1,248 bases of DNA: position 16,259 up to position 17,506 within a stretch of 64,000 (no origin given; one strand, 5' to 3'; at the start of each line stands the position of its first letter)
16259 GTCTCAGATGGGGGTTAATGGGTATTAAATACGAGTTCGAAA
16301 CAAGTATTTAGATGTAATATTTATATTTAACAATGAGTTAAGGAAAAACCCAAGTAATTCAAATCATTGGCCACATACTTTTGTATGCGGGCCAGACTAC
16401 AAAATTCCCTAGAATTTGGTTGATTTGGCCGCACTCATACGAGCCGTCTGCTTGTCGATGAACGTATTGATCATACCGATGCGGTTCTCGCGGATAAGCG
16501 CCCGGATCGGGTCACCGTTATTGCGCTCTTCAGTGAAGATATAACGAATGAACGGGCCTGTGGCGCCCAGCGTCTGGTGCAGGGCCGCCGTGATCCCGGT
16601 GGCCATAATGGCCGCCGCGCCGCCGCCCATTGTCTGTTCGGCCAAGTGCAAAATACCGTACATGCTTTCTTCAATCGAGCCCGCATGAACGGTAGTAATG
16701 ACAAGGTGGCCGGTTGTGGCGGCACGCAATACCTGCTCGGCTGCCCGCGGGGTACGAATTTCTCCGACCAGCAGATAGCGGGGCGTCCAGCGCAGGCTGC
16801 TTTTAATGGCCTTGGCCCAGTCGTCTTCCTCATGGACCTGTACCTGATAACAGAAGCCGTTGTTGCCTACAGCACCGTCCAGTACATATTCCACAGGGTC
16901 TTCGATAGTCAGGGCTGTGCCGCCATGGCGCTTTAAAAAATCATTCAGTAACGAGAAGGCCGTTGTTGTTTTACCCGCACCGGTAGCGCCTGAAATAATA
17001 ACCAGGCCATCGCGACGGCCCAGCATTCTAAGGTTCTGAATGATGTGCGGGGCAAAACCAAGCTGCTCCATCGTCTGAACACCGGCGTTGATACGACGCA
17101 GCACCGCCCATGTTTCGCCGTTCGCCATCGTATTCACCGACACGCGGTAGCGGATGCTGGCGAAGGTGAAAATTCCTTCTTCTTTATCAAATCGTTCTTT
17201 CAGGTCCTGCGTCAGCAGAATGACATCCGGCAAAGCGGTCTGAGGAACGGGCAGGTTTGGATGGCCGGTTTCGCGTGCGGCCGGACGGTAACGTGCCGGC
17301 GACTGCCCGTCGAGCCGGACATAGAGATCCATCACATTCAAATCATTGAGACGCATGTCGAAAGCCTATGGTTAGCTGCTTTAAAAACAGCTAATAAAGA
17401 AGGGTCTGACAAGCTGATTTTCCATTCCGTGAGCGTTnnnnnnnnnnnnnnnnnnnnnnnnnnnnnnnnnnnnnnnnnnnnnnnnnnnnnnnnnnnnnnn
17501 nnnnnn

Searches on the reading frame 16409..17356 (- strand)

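Call 83: search_protein_families(library=pfam, proteins=[window:16409-17356:-], max_evalue=0.0001)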
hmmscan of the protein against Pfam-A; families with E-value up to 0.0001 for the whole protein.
window:16409-17356:- (315 aa): 2 families
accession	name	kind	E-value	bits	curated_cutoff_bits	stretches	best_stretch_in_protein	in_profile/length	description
PF00437.27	T2SSE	-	3.4e-31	108.7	24.9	1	67-243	91-263/370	Type II/IV secretion system protein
PF20720.3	nSTAND3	-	9.7e-06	25.8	27.2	1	114-153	15-53/155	Novel STAND NTPase 3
